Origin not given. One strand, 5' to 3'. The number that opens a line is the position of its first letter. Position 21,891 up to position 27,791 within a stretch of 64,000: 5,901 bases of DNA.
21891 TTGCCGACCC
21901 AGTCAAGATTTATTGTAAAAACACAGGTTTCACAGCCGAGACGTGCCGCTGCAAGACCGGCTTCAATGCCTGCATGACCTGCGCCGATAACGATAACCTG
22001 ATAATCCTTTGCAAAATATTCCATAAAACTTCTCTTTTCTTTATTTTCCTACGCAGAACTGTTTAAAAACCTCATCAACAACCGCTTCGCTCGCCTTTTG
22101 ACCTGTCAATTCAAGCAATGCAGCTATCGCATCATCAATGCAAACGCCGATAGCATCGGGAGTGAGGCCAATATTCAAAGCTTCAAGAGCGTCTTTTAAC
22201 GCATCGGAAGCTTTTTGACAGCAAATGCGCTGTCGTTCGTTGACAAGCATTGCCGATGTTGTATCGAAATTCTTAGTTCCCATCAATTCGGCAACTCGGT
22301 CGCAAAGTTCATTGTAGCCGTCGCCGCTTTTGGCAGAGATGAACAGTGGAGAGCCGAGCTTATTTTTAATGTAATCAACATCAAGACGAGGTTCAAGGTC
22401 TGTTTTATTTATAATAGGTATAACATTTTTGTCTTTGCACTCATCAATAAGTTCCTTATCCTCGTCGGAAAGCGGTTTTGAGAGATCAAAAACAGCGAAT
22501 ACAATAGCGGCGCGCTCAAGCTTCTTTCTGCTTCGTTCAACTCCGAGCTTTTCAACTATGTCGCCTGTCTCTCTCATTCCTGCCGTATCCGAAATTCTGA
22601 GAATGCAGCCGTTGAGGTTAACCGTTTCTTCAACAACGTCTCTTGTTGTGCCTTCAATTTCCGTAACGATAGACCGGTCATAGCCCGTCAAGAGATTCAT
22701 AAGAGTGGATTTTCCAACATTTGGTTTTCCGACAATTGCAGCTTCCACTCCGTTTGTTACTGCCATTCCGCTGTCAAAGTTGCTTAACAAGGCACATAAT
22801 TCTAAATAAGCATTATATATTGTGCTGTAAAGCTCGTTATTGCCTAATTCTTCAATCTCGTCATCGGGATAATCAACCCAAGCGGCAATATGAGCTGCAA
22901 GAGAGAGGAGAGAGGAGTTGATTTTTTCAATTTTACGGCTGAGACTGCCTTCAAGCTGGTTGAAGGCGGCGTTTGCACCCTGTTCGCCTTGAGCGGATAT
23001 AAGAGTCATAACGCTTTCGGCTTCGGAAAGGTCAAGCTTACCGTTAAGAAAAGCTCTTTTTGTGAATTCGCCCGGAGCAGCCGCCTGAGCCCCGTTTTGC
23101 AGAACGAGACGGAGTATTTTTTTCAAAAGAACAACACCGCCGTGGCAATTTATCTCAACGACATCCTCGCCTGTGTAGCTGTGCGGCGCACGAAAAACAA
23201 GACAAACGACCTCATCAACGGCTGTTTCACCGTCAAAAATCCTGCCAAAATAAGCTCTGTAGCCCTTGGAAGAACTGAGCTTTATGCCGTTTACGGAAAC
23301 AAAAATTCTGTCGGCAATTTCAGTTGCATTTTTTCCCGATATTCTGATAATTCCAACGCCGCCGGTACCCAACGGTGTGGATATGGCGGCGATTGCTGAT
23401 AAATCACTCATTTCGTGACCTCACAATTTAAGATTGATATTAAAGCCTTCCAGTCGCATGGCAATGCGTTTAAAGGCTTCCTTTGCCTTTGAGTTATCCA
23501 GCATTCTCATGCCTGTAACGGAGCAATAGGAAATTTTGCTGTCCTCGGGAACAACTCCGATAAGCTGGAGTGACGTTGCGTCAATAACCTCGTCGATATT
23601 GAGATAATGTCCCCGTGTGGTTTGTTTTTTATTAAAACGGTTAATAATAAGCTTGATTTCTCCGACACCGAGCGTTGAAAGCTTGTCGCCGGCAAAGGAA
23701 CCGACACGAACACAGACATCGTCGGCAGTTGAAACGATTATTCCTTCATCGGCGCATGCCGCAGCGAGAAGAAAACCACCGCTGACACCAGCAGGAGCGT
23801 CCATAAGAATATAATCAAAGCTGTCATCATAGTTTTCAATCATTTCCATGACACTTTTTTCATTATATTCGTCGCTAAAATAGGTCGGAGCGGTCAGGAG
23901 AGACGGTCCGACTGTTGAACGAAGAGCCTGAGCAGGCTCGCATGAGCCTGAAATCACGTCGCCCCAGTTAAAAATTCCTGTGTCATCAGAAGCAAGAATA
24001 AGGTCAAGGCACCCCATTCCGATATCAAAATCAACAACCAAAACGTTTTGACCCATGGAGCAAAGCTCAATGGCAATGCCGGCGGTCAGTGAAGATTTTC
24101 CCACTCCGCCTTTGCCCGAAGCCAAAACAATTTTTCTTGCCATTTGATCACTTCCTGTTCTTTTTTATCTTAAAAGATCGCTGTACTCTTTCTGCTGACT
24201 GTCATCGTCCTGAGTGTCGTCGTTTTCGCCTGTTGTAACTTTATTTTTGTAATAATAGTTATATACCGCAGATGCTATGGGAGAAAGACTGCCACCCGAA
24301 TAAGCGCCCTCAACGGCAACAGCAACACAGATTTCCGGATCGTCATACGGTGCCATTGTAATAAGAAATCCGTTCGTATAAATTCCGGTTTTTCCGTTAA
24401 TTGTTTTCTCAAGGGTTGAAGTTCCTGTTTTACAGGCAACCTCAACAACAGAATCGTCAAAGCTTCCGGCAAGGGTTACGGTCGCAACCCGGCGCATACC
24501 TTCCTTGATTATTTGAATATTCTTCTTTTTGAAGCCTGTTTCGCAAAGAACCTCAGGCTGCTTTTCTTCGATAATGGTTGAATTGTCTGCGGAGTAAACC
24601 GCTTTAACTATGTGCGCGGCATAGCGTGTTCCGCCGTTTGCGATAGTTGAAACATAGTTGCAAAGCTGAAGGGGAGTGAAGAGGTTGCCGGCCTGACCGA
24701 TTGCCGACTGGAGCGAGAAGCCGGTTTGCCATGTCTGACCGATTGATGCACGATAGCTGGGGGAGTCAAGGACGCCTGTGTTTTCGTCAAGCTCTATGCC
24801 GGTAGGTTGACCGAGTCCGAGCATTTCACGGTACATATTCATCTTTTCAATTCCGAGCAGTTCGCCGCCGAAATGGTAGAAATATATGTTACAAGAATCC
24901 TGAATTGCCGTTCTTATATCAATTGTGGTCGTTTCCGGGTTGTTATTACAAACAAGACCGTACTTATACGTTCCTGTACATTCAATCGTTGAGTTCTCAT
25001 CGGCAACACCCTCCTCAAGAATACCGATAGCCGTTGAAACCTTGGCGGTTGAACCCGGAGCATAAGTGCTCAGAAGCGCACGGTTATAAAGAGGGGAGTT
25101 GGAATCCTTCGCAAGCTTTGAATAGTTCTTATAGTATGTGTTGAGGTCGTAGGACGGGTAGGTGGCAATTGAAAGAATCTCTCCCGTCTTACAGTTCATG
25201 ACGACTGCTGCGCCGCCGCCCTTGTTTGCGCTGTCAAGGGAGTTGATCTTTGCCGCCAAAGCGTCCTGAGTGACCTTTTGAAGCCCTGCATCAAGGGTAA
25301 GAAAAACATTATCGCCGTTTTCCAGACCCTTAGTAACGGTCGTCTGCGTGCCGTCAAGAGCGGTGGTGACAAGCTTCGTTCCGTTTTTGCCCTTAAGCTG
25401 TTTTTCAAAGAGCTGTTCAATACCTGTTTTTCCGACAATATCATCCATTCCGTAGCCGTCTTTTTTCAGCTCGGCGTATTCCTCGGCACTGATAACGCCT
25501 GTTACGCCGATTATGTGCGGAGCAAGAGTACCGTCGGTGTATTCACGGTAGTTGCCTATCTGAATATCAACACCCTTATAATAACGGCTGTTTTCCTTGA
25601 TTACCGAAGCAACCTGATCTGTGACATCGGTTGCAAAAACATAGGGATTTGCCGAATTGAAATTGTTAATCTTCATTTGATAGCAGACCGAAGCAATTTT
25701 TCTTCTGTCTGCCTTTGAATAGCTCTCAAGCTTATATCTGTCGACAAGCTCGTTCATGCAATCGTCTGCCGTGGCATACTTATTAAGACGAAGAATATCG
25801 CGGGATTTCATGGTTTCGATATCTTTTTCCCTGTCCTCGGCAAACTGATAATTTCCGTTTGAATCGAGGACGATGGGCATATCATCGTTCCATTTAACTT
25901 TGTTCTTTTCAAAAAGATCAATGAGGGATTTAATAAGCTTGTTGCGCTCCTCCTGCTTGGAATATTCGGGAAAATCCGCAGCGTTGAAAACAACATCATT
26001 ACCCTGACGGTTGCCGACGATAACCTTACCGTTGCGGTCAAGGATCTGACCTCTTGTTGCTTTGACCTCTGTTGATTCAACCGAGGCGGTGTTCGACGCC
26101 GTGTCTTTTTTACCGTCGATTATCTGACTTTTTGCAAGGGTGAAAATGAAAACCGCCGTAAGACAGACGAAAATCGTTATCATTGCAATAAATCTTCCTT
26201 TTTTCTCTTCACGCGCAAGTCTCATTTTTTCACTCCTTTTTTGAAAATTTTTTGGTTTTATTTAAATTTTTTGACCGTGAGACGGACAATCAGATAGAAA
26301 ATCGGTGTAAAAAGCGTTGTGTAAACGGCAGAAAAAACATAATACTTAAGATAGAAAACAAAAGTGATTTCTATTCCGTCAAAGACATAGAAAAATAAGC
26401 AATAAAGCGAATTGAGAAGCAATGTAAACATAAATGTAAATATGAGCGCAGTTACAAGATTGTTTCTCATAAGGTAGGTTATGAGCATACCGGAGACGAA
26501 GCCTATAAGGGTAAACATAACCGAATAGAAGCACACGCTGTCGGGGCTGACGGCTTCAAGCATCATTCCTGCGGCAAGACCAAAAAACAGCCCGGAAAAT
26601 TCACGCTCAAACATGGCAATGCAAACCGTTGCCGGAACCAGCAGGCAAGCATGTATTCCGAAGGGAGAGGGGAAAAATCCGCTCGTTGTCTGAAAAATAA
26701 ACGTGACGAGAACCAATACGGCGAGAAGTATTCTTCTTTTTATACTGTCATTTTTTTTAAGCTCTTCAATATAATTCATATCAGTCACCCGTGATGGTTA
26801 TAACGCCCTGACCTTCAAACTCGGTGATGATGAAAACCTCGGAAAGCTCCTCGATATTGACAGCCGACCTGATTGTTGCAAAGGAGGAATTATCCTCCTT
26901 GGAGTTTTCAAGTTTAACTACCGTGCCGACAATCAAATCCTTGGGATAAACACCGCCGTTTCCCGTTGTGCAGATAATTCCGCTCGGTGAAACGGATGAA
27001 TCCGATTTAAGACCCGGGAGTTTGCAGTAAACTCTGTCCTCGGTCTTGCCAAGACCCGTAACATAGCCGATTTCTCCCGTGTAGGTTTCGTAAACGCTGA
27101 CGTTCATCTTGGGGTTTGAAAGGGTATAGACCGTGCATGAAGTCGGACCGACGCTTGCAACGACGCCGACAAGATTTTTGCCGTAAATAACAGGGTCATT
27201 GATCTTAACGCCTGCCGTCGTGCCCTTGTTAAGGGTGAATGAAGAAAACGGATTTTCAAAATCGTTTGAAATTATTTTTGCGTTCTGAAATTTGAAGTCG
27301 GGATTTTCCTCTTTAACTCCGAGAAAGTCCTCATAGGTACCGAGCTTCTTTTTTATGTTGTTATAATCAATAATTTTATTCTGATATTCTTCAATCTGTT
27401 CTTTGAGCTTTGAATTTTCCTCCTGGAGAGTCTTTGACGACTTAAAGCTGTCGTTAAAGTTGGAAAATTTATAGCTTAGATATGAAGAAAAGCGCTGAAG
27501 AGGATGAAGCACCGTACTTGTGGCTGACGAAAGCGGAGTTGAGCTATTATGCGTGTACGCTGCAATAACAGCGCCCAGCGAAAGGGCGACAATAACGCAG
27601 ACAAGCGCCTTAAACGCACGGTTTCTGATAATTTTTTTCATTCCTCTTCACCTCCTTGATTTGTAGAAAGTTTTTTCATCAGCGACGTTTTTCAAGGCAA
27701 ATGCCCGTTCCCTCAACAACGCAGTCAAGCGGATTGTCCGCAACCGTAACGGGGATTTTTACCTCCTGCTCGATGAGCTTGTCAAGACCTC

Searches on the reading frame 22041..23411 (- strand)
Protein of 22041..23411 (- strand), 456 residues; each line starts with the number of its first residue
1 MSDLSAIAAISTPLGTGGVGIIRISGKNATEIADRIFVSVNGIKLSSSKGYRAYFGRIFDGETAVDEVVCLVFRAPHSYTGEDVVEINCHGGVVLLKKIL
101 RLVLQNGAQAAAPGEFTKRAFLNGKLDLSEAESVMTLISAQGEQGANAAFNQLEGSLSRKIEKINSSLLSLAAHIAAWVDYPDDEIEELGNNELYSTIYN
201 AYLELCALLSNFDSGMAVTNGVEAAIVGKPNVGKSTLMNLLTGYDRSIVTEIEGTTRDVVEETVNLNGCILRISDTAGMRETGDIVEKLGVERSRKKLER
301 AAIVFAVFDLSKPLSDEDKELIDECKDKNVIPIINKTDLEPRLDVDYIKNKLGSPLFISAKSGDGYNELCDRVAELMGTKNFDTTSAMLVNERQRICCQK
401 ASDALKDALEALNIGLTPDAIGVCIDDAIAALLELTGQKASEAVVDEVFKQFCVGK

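Call 7: search_protein_families(library=ncbifam, proteins=[window:22041-23411:-], max_evalue=1e-8)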
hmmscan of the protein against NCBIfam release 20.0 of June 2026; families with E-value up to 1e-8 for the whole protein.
window:22041-23411:- (456 aa): 10 families
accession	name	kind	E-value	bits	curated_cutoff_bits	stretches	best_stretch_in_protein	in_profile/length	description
TIGR00450.1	mnmE_trmE_thdF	equivalog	5.9e-118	394.7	252.6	1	12-456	2-446/446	tRNA uridine-5-carboxymethylaminomethyl(34) synthesis GTPase MnmE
NF003661.0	PRK05291.1-3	equivalog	5.9e-104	348.9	380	1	6-456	5-448/448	tRNA uridine-5-carboxymethylaminomethyl(34) synthesis GTPase MnmE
TIGR03594.1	GTPase_EngA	equivalog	4.7e-35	121.4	306.7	1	219-347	173-307/432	ribosome biogenesis GTPase Der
TIGR03918.1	GTP_HydF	equivalog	4.6e-25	88.3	325.55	1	222-392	8-183/392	[FeFe] hydrogenase H-cluster maturation GTPase HydF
TIGR00231.1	small_GTP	domain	2.9e-24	85.7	42.5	1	224-354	6-141/164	GTP-binding protein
NF007071.0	PRK09518.1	equivalog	8e-22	77.5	953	1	223-339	446-567/706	bifunctional cytidylate kinase/GTPase Der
NF002828.0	PRK03003.1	equivalog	1.1e-21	77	631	1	223-338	215-335/477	ribosome biogenesis GTPase Der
NF000908.1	PRK00089.1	equivalog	5.1e-21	75.2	237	1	224-381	6-171/291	GTPase Era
TIGR03596.1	GTPase_YlqF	equivalog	4.2e-14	52.6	208.2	0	214-279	112-173/276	ribosome biogenesis GTPase YlqF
TIGR00436.1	era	equivalog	9.7e-12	44.8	116.25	1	224-339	3-119/270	GTPase Era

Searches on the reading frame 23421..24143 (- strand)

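Call 7: search_protein_families(library=ncbifam, proteins=[window:23421-24143:-], max_evalue=1e-8)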
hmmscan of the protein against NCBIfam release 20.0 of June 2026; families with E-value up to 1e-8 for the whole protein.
window:23421-24143:- (240 aa): 7 families
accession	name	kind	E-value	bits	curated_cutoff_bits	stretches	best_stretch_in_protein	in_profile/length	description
TIGR01968.1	minD_bact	equivalog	4.6e-48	163.8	212.9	1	3-238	2-243/261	septum site-determining protein MinD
TIGR01969.1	minD_arch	subfamily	1.5e-33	116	201.75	1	4-237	2-236/251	cell division ATPase MinD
NF008079.0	PRK10818.1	equivalog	5.5e-31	107.9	508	1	1-233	1-248/270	septum site-determining protein MinD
NF047398.1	AAA_KGGVGR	domain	7.3e-11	42.7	90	0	4-42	4-42/190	KGGVGR-motif variant AAA ATPase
NF041136.1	MrpORP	equivalog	4.5e-10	39.3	450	0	3-41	6-44/365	iron-sulfur cluster carrier protein MrpORP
TIGR01007.1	eps_fam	subfamily_domain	1.1e-09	38.1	108.05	1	4-181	19-201/204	polysaccharide biosynthesis tyrosine autokinase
TIGR03371.1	cellulose_yhjQ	equivalog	5.9e-09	35.8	157.85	0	4-175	3-183/246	cellulose biosynthesis protein BcsQ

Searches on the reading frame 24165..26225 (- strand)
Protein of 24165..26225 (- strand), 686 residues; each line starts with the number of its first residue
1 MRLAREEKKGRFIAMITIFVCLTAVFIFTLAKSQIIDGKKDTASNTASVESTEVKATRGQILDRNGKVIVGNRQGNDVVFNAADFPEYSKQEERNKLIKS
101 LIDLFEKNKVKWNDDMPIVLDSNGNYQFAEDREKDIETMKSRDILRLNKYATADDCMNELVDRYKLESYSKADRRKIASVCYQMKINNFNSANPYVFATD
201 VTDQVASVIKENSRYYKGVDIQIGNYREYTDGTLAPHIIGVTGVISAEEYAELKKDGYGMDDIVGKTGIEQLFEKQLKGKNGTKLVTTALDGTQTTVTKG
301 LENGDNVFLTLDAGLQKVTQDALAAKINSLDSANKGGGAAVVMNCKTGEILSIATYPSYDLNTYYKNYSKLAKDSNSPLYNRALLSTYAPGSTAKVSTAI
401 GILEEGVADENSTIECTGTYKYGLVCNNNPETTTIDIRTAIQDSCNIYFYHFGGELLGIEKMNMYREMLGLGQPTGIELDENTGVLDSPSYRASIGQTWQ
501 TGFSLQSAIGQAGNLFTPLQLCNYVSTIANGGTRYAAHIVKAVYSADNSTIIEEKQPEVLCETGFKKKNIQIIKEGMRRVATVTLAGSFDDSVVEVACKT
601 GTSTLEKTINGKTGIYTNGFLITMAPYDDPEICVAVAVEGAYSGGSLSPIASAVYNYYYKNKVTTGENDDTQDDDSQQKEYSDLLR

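Call 7: search_protein_families(library=ncbifam, proteins=[window:24165-26225:-], max_evalue=1e-8)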
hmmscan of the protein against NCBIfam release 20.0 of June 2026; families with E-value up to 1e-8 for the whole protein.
window:24165-26225:- (686 aa): 16 families
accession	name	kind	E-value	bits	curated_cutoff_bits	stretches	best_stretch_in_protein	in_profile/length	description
TIGR03423.1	pbp2_mrdA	equivalog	1.6e-117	393.5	455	2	166-660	87-592/593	penicillin-binding protein 2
TIGR02214.1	spoVD_pbp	equivalog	4.9e-53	180.4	688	1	216-642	135-533/636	stage V sporulation protein D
NF038278.1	strep_PBP2B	exception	4.9e-46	157.5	975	1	11-638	11-652/678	penicillin-binding protein PBP2B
NF008061.0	PRK10795.1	equivalog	3.2e-44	151.5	962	1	201-657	139-611/634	peptidoglycan DD-transpeptidase MrdA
NF051842.1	PBP4_5_Efaec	equivalog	1.3e-35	122.9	700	1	209-646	237-653/668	penicillin-binding protein PBP4(5)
NF000237.1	MECA_PBP2A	equivalog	6.4e-34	117.2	750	1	209-662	224-660/668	PBP2a family beta-lactam-resistant peptidoglycan transpeptidase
NF000410.1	MECA1_pure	exception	3.1e-30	104.9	1480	1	221-664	234-660/666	PBP2a family beta-lactam-resistant peptidoglycan transpeptidase MecA1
NF033378.1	MECD_PBP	exception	7e-30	103.9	1450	1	218-640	234-644/678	PBP2a family beta-lactam-resistant peptidoglycan transpeptidase MecD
NF000409.1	MECA_pure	exception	6.6e-29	100.9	1490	1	225-661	239-659/668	PBP2a family beta-lactam-resistant peptidoglycan transpeptidase MecA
NF000407.1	MECC_PBP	exception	1.6e-28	99.3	1500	1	219-664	230-659/665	PBP2a family beta-lactam-resistant peptidoglycan transpeptidase MecC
NF000408.1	MECA2_pure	exception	1.8e-28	99.2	1525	1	225-661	239-659/668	PBP2a family beta-lactam-resistant peptidoglycan transpeptidase MecA2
NF000406.1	MECB_PBP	exception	4.7e-28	98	1450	1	229-622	242-624/674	PBP2a family beta-lactam-resistant peptidoglycan transpeptidase MecB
NF038271.1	strep_PBP2X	exception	2.6e-26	92.1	1050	1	213-639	169-591/750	penicillin-binding protein PBP2X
NF053573.1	PBP2_PenA_Neis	exception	3.3e-22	78.8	1105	1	224-643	164-540/572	peptidoglycan D,D-transpeptidase PBP2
NF011685.0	PRK15105.1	subfamily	3.5e-18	65.5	737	1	184-647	126-545/588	peptidoglycan glycosyltransferase FtsI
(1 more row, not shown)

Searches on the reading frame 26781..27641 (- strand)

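Call 7: search_protein_families(library=ncbifam, proteins=[window:26781-27641:-], max_evalue=1e-8)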
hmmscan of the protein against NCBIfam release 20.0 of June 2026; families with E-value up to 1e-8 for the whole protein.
window:26781-27641:- (286 aa): 13 families
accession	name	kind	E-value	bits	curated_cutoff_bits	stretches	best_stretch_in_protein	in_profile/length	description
NF010532.0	PRK13922.9-3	equivalog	9.1e-29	100.4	243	1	52-275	43-263/280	rod shape-determining protein MreC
TIGR00219.1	mreC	equivalog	2.2e-21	76.3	92.75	1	11-274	8-273/283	rod shape-determining protein MreC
NF010520.0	PRK13922.13-5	equivalog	3.5e-19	69.1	343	1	14-272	9-260/263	rod shape-determining protein MreC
NF010524.0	PRK13922.14-4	equivalog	2.4e-17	63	332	1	14-273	9-269/270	rod shape-determining protein MreC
NF010527.0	PRK13922.6-2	equivalog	1.1e-16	60.9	289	1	59-272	40-244/249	rod shape-determining protein MreC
NF010533.0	PRK13922.9-5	equivalog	2.9e-16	59.5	384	1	43-245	56-253/345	rod shape-determining protein MreC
NF011450.0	PRK14872.1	equivalog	6.4e-16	58.5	407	1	50-184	40-171/338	rod shape-determining protein MreC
NF010513.0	PRK13922.12-3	equivalog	1.5e-15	57.4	380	1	12-248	26-257/305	rod shape-determining protein MreC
NF010519.0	PRK13922.13-4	equivalog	1.3e-14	54.1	505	1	6-275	7-274/406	rod shape-determining protein MreC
NF010510.0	PRK13922.11-5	equivalog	1.3e-14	54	415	1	25-269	22-267/334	rod shape-determining protein MreC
NF010512.0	PRK13922.12-1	equivalog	2.2e-11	43.5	336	1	6-250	9-249/287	rod shape-determining protein MreC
NF010514.0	PRK13922.12-4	equivalog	7.4e-11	41.7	337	1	14-272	26-269/276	rod shape-determining protein MreC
NF010518.0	PRK13922.13-3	equivalog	2.1e-09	37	385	1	14-199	19-212/295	rod shape-determining protein MreC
